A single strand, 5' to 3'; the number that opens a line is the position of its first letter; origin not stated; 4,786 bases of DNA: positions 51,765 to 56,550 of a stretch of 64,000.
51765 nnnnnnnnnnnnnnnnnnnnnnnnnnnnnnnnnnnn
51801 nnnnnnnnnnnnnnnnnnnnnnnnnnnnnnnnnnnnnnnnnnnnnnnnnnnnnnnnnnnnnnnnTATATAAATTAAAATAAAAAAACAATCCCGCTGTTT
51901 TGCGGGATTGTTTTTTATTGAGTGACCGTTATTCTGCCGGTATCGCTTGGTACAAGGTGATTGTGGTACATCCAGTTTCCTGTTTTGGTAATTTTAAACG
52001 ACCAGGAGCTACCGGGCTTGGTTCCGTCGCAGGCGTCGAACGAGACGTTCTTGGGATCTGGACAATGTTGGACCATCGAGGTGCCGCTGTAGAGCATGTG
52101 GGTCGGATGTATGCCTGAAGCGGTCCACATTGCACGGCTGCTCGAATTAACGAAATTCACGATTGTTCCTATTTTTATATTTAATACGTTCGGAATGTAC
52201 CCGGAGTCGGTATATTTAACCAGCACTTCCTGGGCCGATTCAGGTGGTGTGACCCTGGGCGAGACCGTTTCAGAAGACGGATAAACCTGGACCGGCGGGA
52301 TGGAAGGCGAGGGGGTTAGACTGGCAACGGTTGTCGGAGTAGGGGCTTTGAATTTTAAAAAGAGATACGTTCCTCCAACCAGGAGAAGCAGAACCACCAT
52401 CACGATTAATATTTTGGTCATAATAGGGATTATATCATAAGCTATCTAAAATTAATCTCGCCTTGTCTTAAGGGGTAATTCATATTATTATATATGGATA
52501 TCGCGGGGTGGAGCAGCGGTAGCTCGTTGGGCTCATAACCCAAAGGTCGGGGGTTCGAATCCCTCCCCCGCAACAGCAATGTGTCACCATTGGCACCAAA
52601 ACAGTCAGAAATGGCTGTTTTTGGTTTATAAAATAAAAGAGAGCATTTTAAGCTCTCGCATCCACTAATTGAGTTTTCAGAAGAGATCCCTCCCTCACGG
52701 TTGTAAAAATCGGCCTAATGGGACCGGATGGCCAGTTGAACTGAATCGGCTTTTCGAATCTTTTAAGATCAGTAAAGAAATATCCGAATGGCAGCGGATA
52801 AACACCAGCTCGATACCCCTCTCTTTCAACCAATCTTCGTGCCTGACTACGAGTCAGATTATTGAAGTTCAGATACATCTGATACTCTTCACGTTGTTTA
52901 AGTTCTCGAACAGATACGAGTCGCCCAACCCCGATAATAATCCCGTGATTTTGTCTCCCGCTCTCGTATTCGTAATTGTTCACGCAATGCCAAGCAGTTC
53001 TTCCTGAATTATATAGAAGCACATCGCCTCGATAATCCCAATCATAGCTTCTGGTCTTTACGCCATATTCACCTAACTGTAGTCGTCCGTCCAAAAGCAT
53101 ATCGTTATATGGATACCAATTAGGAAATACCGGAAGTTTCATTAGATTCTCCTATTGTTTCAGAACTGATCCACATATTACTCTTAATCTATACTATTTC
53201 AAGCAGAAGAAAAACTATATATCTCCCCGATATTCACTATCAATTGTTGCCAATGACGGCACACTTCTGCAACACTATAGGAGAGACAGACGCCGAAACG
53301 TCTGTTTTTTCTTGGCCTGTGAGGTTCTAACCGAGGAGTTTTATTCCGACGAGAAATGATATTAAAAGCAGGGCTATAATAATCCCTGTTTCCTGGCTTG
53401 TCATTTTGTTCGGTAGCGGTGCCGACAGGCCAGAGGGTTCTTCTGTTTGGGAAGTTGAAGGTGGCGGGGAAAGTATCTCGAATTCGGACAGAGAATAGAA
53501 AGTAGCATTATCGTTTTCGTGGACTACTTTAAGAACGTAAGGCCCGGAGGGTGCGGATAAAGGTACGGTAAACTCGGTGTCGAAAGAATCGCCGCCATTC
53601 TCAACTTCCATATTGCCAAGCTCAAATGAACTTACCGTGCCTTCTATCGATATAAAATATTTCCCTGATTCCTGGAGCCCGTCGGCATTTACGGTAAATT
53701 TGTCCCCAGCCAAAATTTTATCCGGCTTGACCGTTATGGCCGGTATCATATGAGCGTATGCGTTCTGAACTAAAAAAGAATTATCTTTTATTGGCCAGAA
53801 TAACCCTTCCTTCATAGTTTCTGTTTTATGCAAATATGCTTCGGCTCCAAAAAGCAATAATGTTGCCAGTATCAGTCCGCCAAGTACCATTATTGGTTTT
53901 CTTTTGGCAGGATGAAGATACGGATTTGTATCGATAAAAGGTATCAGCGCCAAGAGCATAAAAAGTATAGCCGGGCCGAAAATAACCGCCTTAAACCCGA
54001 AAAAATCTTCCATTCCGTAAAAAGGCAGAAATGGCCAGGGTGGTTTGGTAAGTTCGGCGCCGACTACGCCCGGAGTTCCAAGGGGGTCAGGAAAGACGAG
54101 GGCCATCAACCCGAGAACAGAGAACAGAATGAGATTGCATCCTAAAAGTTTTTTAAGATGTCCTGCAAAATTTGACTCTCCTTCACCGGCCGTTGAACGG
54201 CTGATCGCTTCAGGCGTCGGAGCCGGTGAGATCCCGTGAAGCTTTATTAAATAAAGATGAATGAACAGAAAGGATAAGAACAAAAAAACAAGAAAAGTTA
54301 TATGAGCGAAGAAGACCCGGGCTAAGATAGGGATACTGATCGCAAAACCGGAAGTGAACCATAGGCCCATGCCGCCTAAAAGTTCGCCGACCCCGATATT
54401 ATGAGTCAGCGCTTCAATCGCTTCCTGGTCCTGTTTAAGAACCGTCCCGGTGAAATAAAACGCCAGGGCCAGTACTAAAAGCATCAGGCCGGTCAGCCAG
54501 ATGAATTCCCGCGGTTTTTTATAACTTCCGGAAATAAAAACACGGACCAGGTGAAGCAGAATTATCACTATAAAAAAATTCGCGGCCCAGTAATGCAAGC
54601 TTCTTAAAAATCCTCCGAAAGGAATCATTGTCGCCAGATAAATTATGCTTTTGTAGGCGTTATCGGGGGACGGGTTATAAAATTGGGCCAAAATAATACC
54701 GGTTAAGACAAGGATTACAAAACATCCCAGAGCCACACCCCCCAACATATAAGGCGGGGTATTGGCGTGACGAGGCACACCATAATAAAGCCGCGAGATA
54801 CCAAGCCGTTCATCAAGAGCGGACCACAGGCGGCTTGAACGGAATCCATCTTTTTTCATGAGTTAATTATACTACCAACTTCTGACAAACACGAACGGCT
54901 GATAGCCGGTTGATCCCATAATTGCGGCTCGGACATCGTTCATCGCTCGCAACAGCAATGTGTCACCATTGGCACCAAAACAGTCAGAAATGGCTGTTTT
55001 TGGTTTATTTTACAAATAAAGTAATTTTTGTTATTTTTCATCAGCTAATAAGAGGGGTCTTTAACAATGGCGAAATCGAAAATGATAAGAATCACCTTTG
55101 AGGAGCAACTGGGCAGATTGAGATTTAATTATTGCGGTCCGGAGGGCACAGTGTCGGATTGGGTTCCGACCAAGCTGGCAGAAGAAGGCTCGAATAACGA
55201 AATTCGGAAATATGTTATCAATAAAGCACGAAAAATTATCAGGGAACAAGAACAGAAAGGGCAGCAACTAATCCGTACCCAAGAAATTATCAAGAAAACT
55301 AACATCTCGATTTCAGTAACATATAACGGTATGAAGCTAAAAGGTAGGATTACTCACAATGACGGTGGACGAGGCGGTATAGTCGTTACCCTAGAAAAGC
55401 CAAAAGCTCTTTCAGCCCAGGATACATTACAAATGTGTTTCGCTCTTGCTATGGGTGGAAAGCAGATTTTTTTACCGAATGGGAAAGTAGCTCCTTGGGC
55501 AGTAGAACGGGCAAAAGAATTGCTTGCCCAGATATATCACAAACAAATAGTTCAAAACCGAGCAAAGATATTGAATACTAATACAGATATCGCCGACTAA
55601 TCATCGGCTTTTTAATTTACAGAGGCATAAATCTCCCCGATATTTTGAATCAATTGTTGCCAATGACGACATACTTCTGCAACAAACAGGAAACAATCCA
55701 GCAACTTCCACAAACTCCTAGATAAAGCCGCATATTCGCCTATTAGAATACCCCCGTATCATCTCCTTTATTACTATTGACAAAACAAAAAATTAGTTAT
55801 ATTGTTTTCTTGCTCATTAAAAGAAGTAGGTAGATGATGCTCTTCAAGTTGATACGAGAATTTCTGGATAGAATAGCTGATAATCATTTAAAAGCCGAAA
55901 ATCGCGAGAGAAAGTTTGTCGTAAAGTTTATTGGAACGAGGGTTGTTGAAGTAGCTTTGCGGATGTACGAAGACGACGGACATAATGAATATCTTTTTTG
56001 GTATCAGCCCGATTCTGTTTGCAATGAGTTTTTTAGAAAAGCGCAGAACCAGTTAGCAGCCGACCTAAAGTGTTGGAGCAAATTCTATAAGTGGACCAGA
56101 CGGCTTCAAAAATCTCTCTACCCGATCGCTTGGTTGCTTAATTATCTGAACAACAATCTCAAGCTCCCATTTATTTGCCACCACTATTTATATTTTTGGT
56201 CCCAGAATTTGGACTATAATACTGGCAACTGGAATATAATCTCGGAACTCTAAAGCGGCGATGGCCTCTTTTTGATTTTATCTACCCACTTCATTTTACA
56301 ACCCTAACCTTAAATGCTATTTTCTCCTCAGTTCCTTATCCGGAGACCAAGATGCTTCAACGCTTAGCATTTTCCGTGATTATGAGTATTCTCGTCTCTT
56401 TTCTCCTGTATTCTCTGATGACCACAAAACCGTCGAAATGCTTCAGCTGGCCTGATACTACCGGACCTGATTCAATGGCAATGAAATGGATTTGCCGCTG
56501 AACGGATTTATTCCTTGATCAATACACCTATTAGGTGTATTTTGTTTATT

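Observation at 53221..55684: Two copies of a 54-bp palindrome-bearing element in the accessory region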

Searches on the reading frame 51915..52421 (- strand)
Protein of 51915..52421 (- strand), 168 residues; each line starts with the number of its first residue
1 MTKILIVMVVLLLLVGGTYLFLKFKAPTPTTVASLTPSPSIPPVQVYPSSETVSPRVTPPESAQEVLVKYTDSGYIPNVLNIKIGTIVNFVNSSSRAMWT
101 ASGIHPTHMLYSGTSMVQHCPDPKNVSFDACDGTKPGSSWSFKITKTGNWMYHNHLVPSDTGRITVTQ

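Call 8: search_protein_families(library=pfam, proteins=[window:51915-52421:-], max_evalue=0.01)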
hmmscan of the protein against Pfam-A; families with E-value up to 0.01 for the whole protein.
window:51915-52421:- (168 aa): 0 families

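Call 18: find_encoding_contigs(protein=window:51915-52421:-, flank=10000, max_places=10)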
Protein window:51915-52421:- (168 aa): 1 contig read that carries it; 1 place shown.
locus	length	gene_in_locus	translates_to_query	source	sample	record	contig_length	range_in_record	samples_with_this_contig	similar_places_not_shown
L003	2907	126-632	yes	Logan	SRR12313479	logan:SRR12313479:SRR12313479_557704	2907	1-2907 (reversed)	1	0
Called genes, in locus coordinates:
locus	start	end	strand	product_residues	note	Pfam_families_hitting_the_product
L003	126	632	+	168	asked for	-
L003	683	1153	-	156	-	-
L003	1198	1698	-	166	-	-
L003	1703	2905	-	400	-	?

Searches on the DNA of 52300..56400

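Call 54: search_rna_families(source=window, start=52300, end=56400, threshold=evalue, max_evalue=1)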
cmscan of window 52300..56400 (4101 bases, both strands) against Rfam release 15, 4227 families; matches with E-value up to 1: 3.
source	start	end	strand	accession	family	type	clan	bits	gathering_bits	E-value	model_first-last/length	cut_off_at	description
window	52502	52573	+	RF00005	tRNA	Gene; tRNA;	CL00001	66.3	29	2.1e-13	1-71/71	no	tRNA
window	52335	52430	+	RF01392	isrI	Gene; sRNA;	-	27.1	45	0.052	1-98/98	no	isrI Hfq binding RNA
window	53201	53321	-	RF00060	HgcE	Gene; snRNA; snoRNA; HACA-box;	-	22.2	50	0.12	1-130/130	no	HgcE RNA (Pab105)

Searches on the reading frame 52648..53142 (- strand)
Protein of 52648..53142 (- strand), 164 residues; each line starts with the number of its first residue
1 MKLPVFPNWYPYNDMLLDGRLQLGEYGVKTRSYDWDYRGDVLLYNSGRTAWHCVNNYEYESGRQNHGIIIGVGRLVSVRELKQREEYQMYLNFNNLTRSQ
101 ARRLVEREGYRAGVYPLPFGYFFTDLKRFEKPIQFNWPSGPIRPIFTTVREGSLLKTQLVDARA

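Call 8: search_protein_families(library=pfam, proteins=[window:52648-53142:-], max_evalue=0.01)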
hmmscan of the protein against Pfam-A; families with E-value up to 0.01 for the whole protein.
window:52648-53142:- (164 aa): 0 families

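Call 15: find_encoding_contigs(protein=window:52648-53142:-, flank=10000, max_places=10)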
Protein window:52648-53142:- (164 aa): no gene with exactly this product is on record in the collection.

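Call 28: find_homologous_proteins(query=window:52648-53142:-)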
Query window:52648-53142:- (164 aa): 26 proteins with E <= 0.001 among 77 candidates.
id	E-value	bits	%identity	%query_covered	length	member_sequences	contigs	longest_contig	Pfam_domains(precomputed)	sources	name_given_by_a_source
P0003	1.3e-109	382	100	100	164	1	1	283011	-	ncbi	-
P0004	8.7e-67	242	65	99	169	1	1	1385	-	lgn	-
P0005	1.9e-64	235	64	99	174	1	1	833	-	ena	-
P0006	6.7e-59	216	58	97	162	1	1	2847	-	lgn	-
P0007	2.2e-58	215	62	97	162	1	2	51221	-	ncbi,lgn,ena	-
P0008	3.7e-58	214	61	100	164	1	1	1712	-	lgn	-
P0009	8.3e-58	213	60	99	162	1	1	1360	-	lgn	-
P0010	1.0e-57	213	58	100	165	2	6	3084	-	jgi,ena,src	-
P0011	7.3e-57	210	59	99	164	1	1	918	-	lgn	-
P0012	4.8e-55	204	59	97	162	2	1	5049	-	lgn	-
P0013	1.2e-54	203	59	99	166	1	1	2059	-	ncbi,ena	-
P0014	3.8e-54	201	57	99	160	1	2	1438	-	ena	-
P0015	2.3e-52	195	57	99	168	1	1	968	-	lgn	-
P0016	2.6e-46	175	51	96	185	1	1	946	-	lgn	-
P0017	9.1e-46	174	52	99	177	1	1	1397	-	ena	-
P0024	3.6e-41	159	52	90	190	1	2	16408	-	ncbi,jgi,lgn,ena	-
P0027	2.0e-40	156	47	98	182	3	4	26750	-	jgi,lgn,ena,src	-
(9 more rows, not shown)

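Call 30: find_encoding_contigs(protein=P0007, flank=6000)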
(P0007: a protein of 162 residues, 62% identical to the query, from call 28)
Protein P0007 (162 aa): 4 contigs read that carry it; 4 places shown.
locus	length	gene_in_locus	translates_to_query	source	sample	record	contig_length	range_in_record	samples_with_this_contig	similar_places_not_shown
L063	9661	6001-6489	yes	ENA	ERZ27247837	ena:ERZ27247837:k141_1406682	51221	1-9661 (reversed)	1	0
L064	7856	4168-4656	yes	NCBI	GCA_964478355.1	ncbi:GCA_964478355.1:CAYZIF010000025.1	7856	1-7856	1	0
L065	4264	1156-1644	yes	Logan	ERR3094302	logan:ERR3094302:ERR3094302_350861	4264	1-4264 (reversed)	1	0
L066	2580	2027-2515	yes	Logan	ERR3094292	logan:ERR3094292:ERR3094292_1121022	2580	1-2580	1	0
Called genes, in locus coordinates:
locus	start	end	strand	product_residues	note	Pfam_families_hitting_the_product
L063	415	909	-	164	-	PF10517:DM13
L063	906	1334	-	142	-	-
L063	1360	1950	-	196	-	PF09997:DUF2238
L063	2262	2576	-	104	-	-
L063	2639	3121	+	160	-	PF06983:3-dmu-9_3-mt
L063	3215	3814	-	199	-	-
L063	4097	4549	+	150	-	-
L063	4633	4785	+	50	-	-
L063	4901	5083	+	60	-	-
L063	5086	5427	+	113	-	-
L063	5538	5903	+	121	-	-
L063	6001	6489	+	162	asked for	-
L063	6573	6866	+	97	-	PF01022:HTH_5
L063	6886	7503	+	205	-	PF02589:LUD_dom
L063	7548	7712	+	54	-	-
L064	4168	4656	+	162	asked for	-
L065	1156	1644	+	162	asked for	-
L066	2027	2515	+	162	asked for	-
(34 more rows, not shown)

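Call 31: find_encoding_contigs(protein=P0024, flank=6000)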
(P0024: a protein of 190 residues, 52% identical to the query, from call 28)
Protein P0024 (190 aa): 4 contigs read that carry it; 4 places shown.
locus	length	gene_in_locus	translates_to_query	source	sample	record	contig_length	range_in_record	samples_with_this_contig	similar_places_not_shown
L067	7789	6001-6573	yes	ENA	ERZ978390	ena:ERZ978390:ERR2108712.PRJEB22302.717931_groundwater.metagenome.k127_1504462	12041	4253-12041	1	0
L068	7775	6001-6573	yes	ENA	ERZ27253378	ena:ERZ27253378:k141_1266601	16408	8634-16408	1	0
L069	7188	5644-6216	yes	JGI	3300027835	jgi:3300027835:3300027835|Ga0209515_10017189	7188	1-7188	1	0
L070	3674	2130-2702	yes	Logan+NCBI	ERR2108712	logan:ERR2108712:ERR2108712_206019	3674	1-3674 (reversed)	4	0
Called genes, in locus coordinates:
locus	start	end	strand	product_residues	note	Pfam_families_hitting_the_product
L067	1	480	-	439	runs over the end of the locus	PF05697:Trigger_N, PF00254:FKBP_C, PF05698:Trigger_C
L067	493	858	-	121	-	PF05635:23S_rRNA_IVP, PF22296:bAvd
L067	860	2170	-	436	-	PF08529:NusA_N, PF00575:S1 (faint), PF13184:KH_NusA_1st, PF26594:KH_NusA_2nd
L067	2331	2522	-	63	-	-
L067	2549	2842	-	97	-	PF00300:His_Phos_1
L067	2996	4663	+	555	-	PF05157:MshEN, PF00437:T2SSE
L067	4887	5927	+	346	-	PF05496:RuvB_N, PF00004:AAA, PF07728:AAA_5 (weak), PF13173:AAA_14 (faint), PF17864:AAA_lid_4, PF05491:WHD_RuvB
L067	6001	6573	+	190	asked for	-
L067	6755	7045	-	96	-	-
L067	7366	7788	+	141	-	?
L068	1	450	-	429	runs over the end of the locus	PF05697:Trigger_N, PF00254:FKBP_C, PF05698:Trigger_C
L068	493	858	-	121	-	PF05635:23S_rRNA_IVP, PF22296:bAvd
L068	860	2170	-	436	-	PF08529:NusA_N, PF00575:S1 (faint), PF13184:KH_NusA_1st, PF26594:KH_NusA_2nd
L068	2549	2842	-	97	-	PF00300:His_Phos_1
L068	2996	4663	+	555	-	PF05157:MshEN, PF00437:T2SSE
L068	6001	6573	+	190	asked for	-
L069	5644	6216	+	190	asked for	-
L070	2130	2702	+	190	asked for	-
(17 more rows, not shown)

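Call 32: find_encoding_contigs(protein=P0027, flank=6000)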
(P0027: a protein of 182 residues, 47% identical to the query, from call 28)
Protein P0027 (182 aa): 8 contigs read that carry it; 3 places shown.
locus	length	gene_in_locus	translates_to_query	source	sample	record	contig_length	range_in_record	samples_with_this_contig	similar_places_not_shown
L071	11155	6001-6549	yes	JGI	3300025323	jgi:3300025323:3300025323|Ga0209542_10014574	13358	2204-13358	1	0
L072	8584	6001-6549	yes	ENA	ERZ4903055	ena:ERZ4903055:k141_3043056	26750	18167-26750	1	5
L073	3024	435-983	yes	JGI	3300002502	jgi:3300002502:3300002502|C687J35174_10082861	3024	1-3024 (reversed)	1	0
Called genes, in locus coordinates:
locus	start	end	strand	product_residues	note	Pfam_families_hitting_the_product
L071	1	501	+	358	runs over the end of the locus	PF02812:ELFV_dehydrog_N, PF00208:ELFV_dehydrog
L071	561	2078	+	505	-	-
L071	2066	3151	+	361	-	PF00899:ThiF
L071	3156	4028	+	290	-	PF00561:Abhydrolase_1, PF12146:Hydrolase_4 (faint), PF12697:Abhydrolase_6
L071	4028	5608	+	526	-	PF16927:HisKA_7TM, PF00512:HisKA, PF02518:HATPase_c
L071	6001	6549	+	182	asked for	-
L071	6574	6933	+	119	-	-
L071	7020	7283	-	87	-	PF01197:Ribosomal_L31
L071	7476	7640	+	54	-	-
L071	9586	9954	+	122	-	PF00072:Response_reg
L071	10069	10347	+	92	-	PF01245:Ribosomal_L19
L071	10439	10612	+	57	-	-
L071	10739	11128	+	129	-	-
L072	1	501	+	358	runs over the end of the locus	PF02812:ELFV_dehydrog_N, PF00208:ELFV_dehydrog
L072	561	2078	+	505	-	-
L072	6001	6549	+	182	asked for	-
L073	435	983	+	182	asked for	-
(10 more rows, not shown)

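Call 66: search_protein_families(library=padloc, proteins=[window:52648-53142:-], max_evalue=0.1)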
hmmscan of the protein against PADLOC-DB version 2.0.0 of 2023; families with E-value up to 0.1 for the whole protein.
window:52648-53142:- (164 aa): 0 families

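Call 67: search_protein_families(library=phrogs, proteins=[window:52648-53142:-], max_evalue=0.1)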
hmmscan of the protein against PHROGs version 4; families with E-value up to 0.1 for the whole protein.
window:52648-53142:- (164 aa): 1 family
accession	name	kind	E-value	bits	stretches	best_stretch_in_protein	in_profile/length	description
phrog_3193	-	unknown function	0.0069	16.9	1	31-135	108-197/269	-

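Call 68: search_protein_families(library=ncbifam, proteins=[window:52648-53142:-], max_evalue=0.1)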
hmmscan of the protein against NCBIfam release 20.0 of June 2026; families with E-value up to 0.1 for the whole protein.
window:52648-53142:- (164 aa): 0 families

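Call 78: predict_structure(alignment_id=A2)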
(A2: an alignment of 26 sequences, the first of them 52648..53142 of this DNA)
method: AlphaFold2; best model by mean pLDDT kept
length: 164 residues; sequences in the alignment: 26
mean_pLDDT: 94.0   pTM: 0.88
mean pLDDT of the five models: 94.0, 93.7, 93.7, 92.6, 87.5
residues with pLDDT >= 90: 146; 70-90: 14; 50-70: 4; < 50: 0
segments of 3 or more residues with pLDDT < 50: none
pLDDT, mean of each block of 10 residues (from residue 1): 94 98 98 95 95 96 96 98 97 96 88 90 98 85 83 96 92
secondary structure, 60 per line:
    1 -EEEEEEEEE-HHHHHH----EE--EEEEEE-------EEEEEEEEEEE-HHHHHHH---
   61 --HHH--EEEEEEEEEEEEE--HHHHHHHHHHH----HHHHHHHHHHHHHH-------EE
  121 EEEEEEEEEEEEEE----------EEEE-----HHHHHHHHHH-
elements in order: E2-10 H12-17 E26-31 E39-49 H51-57 E68-80 H83-93 H98-111 E119-134 E145-148 H154-163

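Call 80: fold_search(model_id=the predicted structure, library=pdb)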
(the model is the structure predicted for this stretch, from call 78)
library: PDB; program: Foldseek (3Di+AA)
matches with E <= 10: 110; with E <= 0.001: 20
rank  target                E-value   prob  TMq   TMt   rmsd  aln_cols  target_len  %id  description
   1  8yfj_A                3.3e-07  1.00  0.52  0.59   5.7       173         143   10  TRIP4 ASCH domain in complex with a 12bp dsDNA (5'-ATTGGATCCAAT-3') (released 2024-06-26)
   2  9kyl_B                5.4e-07  1.00  0.52  0.59   5.3       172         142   10  Crystal structure of human TRIP4 in complex with 11bp dsDNA (released 2025-08-20)
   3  8yfi_A                7.0e-07  1.00  0.51  0.58   5.7       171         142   10  TRIP4 ASCH domain in complex with a 12bp dsDNA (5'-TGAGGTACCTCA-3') (released 2024-06-26)
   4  9kyl_A                9.0e-07  1.00  0.49  0.57   5.8       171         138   10  Crystal structure of human TRIP4 in complex with 11bp dsDNA (released 2025-08-20)
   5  8yew                  1.0e-06  1.00  0.48  0.53   6.4       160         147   11  TRIP4 ASCH domain in unliganded form (released 2024-06-26)
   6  9kyk                  1.5e-06  1.00  0.47  0.48   5.2       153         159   11  Crystal structure of human TRIP4 (released 2025-08-20)
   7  5y7d                  2.2e-06  1.00  0.55  0.55   5.5       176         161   13  Crystal structure of human Endothelial-overexpressed LPS associated factor 1 (released 2018-08-22)
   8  2e5o_MODEL_1_A        5.8e-06  1.00  0.51  0.54   5.7       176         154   12  'Solution structure of the TRIP_4C domain of target of activating signal cointegrator 1 (released 2008-01-01)
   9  2dp9                  1.6e-05  1.00  0.44  0.56   8.7       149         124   19  Crystal Structure of Conserved Hypothetical Protein TTHA0113 from Thermus thermophilus HB8 (released 2006-11-08)
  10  6kir                  1.7e-05  1.00  0.51  0.53   6.8       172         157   14  High resolution structure of mouse CXorf40A (released 2020-07-22)
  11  5y6c_A                4.5e-05  1.00  0.46  0.52   6.3       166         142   14  Crystal structure of ZmASCH S128A mutant protein from Zymomonas mobilis (released 2018-07-18)
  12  5y6b_A                4.7e-05  1.00  0.45  0.50   6.2       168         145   13  Crystal structure of ZmASCH Y47F mutant protein from Zymomonas mobilis (released 2018-07-18)
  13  5gus_B                5.4e-05  1.00  0.47  0.53   6.1       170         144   14  Crystal structure of ASCH domain from Zymomonas mobilis (released 2017-08-30)
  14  5y6b_B                6.5e-05  1.00  0.46  0.52   6.2       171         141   13  Crystal structure of ZmASCH Y47F mutant protein from Zymomonas mobilis (released 2018-07-18)
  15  5guq_A                7.4e-05  1.00  0.45  0.51   6.2       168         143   14  Crystal structure of ASCH from Zymomonas mobilis (released 2017-08-30)
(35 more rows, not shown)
